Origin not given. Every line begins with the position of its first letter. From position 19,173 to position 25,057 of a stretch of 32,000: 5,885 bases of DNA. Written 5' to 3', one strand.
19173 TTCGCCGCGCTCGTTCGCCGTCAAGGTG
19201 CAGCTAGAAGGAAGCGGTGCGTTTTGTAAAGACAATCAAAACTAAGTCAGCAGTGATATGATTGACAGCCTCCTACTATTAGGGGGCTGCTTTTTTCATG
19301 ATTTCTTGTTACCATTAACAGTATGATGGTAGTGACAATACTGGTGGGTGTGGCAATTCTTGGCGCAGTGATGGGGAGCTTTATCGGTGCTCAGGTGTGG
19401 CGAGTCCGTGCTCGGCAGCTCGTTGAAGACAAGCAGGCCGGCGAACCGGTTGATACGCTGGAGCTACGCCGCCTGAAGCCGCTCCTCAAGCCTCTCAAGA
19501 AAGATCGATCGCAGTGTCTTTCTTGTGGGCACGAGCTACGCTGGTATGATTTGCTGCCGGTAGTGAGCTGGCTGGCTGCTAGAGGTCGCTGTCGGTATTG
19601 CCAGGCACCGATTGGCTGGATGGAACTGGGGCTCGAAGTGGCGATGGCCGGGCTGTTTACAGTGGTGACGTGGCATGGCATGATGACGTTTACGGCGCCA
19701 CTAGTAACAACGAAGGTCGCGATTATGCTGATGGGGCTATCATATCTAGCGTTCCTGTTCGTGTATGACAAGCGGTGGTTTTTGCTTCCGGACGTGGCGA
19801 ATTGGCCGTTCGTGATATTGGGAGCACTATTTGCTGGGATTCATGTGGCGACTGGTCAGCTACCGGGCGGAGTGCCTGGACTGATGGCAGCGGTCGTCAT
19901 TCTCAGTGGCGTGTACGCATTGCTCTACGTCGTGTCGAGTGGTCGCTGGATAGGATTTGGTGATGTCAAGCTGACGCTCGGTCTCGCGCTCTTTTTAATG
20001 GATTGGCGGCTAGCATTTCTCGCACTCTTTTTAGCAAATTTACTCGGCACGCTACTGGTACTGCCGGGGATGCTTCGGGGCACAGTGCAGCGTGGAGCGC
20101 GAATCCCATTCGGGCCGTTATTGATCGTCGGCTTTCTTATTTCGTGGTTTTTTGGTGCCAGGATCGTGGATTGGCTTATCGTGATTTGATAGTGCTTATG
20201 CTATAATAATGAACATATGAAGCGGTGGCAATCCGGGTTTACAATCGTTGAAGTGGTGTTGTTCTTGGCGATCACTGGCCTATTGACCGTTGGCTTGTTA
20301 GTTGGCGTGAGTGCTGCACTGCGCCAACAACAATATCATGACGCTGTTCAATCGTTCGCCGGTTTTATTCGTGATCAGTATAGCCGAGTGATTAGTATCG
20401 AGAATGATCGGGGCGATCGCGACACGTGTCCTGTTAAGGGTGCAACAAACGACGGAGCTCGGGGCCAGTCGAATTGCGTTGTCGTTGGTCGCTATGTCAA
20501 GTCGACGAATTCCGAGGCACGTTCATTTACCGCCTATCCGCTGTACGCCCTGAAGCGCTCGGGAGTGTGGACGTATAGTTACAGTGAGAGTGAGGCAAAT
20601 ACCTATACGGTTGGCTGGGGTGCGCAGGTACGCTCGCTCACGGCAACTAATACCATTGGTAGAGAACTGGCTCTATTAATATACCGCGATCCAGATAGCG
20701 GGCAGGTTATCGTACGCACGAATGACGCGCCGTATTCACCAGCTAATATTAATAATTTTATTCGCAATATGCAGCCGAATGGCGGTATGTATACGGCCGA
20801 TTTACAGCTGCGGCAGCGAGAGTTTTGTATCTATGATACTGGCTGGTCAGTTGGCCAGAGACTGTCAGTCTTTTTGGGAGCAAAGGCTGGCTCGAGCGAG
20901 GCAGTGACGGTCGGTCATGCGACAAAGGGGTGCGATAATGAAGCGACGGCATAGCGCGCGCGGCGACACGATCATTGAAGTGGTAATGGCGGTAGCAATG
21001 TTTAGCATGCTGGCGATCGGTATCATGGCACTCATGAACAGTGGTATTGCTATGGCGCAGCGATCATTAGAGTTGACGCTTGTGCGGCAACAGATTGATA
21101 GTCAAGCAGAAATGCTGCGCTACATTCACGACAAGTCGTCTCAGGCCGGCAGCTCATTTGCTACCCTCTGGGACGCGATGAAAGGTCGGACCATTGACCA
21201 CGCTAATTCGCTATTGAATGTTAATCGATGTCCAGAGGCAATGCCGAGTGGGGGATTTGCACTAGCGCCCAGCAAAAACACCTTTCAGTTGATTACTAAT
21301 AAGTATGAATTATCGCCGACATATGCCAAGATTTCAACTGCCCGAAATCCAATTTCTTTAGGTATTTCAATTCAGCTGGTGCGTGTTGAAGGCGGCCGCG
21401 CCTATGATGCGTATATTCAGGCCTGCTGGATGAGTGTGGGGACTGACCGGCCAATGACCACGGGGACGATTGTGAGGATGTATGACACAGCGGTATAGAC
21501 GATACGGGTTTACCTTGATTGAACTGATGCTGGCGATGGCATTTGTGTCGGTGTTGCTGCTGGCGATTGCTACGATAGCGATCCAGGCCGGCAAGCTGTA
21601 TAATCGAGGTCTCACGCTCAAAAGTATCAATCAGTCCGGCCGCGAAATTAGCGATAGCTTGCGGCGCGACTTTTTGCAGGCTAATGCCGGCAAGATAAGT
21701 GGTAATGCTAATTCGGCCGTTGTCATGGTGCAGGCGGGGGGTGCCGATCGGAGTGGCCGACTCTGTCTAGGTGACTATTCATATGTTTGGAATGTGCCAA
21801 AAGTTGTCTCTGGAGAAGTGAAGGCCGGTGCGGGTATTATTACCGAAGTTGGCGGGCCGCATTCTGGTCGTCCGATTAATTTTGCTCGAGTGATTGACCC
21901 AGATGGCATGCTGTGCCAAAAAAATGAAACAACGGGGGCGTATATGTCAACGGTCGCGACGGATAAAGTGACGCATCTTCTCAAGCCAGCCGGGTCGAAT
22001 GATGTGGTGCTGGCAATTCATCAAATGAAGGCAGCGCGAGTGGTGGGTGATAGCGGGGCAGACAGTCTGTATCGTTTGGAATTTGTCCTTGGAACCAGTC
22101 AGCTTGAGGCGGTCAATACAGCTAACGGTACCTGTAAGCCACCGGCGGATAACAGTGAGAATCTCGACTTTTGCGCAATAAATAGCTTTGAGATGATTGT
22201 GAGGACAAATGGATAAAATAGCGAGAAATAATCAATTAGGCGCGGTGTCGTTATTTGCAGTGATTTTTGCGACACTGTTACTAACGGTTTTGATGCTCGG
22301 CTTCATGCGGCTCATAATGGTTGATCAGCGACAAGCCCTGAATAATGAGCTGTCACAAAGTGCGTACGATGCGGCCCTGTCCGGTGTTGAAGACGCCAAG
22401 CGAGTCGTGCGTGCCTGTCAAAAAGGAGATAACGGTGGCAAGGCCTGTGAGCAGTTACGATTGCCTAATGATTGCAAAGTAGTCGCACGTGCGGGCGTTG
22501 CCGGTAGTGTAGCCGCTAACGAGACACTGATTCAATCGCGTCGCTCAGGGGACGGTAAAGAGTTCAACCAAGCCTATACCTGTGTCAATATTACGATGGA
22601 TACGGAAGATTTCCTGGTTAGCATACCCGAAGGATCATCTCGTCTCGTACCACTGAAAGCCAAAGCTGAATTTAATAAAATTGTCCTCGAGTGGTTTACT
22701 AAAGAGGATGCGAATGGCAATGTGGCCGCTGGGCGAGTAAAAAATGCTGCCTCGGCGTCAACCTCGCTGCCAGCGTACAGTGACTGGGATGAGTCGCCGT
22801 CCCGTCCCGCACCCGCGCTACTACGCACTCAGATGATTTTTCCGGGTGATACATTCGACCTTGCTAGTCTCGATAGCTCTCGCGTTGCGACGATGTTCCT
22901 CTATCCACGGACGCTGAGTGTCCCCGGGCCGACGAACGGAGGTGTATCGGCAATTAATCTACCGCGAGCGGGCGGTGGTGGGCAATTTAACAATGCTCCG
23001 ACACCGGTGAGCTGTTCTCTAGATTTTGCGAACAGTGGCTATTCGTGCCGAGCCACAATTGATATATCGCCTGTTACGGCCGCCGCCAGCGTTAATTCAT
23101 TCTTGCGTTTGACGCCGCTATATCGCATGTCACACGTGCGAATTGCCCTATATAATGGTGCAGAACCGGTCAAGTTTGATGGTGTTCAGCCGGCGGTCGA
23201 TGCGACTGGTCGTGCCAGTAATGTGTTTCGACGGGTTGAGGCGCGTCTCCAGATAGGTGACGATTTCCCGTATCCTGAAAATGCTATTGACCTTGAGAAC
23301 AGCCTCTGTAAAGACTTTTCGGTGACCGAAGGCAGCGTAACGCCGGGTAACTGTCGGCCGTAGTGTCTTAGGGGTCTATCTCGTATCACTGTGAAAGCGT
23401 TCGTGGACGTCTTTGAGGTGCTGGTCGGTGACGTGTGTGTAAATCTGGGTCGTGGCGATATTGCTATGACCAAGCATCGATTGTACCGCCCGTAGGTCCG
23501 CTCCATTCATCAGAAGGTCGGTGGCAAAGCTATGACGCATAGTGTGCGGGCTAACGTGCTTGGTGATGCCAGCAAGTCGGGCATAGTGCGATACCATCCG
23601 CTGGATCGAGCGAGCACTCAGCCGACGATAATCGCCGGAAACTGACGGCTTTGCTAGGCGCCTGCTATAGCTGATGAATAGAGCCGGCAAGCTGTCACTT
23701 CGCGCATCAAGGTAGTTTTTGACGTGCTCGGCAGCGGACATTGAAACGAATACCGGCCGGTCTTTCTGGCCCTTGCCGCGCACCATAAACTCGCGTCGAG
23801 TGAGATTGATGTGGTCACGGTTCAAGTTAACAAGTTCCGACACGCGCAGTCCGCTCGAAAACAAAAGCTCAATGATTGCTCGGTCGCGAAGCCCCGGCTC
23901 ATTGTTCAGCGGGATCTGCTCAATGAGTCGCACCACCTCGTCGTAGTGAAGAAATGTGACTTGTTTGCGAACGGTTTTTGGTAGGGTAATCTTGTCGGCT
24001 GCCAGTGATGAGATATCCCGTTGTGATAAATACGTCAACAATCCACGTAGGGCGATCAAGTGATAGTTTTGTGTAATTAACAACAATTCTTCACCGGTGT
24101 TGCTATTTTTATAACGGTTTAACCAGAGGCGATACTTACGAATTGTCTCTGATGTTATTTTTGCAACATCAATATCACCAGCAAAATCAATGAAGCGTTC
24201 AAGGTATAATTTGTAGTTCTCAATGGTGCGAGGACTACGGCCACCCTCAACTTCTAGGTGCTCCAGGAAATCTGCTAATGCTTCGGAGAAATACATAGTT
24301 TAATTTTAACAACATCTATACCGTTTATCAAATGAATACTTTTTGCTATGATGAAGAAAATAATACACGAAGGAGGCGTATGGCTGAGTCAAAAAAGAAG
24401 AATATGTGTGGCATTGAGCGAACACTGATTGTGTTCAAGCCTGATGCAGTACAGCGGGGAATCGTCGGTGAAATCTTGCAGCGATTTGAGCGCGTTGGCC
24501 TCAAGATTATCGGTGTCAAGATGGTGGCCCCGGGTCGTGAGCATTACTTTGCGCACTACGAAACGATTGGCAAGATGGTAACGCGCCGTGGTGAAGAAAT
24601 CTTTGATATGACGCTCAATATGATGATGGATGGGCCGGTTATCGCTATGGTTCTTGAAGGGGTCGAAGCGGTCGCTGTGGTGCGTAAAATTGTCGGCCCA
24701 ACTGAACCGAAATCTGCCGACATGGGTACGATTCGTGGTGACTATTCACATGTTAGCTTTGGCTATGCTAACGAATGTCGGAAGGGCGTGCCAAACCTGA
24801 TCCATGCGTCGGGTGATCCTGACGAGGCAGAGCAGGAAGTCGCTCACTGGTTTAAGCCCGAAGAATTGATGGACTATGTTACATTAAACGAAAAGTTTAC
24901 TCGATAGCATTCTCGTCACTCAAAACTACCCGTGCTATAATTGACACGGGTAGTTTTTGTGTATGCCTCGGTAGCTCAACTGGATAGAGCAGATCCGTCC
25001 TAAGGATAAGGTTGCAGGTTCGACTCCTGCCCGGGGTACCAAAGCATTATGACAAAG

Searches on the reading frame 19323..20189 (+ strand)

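Call 73: search_protein_families(library=pfam, proteins=[window:19323-20189:+], max_evalue=0.001)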
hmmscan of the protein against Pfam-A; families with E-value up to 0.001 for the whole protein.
window:19323-20189:+ (288 aa): 2 families
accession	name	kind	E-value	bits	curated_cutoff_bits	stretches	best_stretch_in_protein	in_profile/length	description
PF06750.18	A24_N_bact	-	1e-22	80.4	23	1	12-118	1-83/84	Bacterial Peptidase A24 N-terminal domain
PF01478.23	Peptidase_A24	-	2.4e-08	34.8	26.5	1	138-246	3-103/104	Type IV leader peptidase family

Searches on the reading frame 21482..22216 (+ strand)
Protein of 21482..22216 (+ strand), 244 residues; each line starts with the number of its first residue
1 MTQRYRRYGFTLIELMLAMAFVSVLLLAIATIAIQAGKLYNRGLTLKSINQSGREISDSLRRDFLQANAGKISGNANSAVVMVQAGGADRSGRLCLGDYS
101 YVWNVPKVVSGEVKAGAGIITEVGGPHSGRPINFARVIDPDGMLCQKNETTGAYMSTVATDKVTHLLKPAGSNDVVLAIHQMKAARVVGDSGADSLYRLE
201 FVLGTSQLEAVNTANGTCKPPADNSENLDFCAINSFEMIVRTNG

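Call 73: search_protein_families(library=pfam, proteins=[window:21482-22216:+], max_evalue=0.001)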
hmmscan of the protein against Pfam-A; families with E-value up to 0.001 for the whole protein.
window:21482-22216:+ (244 aa): 1 family
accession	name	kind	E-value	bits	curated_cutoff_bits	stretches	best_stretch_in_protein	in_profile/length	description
PF07963.17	N_methyl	-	4.6e-05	23.3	21.2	1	6-29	3-26/27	Prokaryotic N-terminal methylation motif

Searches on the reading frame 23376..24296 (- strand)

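Call 73: search_protein_families(library=pfam, proteins=[window:23376-24296:-], max_evalue=0.001)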
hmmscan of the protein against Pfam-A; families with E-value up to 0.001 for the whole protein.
window:23376-24296:- (306 aa): 4 families
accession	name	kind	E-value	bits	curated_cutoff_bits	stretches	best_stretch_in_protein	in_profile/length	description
PF00589.27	Phage_integrase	-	3.1e-43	148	27.1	1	115-293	2-172/172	Phage integrase family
PF02899.23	Phage_int_SAM_1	-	3.6e-10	40.4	22.3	1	8-93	2-82/83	Phage integrase, N-terminal SAM-like domain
PF13495.12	Phage_int_SAM_4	-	1.2e-07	32.5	27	1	8-95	3-83/85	Phage integrase, N-terminal SAM-like domain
PF13102.12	Phage_int_SAM_5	-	2.2e-06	28.4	22.3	1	4-68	3-67/98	Phage integrase SAM-like domain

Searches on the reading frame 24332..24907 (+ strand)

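Call 73: search_protein_families(library=pfam, proteins=[window:24332-24907:+], max_evalue=0.001)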
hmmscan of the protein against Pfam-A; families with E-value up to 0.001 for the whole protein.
window:24332-24907:+ (191 aa): 1 family
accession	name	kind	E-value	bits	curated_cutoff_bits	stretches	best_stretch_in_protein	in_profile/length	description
PF00334.24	NDK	-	5.8e-39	133.5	27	1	29-178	1-134/135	Nucleoside diphosphate kinase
